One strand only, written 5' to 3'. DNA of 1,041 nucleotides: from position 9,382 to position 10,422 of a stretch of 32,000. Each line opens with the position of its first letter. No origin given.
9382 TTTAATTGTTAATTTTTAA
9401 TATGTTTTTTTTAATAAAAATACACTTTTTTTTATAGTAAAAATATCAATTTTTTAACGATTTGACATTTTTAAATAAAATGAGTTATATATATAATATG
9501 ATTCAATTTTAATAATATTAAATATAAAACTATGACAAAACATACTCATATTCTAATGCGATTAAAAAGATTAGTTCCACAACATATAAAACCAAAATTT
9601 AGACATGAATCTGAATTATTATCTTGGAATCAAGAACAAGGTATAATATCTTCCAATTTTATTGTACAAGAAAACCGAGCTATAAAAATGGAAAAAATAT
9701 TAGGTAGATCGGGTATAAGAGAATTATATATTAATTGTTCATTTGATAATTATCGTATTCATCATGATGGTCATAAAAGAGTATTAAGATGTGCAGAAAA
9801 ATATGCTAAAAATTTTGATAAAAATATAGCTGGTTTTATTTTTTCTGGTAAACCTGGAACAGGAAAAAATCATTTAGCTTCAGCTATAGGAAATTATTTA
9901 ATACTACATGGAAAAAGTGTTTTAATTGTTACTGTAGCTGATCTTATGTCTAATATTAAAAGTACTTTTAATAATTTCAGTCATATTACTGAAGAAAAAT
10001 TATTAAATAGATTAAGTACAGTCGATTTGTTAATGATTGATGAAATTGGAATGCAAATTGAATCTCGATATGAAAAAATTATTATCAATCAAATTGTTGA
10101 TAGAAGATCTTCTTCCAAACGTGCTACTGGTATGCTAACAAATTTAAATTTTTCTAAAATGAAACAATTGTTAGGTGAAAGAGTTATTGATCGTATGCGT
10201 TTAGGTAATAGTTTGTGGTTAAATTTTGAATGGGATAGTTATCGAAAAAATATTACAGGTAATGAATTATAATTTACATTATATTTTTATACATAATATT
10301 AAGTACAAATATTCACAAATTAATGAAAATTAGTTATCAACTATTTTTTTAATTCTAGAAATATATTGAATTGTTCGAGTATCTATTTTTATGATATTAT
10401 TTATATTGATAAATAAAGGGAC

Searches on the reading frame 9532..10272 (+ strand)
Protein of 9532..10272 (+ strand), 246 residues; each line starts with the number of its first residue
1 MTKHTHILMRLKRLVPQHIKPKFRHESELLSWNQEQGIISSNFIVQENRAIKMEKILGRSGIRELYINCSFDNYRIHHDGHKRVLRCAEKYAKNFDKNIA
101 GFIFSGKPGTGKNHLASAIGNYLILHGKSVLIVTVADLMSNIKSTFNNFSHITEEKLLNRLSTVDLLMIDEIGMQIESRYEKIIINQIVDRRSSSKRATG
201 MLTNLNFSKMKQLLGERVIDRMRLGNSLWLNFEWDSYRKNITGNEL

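Call 57: find_encoding_contigs(protein=window:9532-10272:+, flank=10000, max_places=6)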
Protein window:9532-10272:+ (246 aa): 1 contig read that carries it; 1 place shown.
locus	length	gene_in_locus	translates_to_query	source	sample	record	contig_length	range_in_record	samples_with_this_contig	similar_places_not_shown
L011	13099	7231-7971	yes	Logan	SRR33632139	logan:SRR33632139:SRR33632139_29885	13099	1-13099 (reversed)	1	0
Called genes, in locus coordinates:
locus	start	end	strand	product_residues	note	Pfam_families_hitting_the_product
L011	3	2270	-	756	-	PF08267:Meth_synt_1, PF01717:Meth_synt_2, PF08267:Meth_synt_1 (weak)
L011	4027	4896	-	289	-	PF04542:Sigma70_r2, PF04545:Sigma70_r4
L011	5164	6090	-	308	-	PF02881:SRP54_N, PF06414:Zeta_toxin (weak), PF13604:AAA_30 (weak), PF00448:SRP54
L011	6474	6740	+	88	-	PF03602:Cons_hypoth95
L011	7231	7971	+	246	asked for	PF01695:IstB_IS21, PF00308:Bac_DnaA (weak)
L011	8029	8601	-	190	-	PF08207:EFP_N, PF01132:EFP, PF09285:Elong-fact-P_C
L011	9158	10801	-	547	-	PF00118:Cpn60_TCP1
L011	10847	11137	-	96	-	PF00166:Cpn10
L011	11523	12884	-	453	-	PF10396:TrmE_N, PF03193:RsgA_GTPase (faint), PF12631:MnmE_helical, PF00071:Ras (faint), PF01926:MMR_HSR1, PF02421:FeoB_N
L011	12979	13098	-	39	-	?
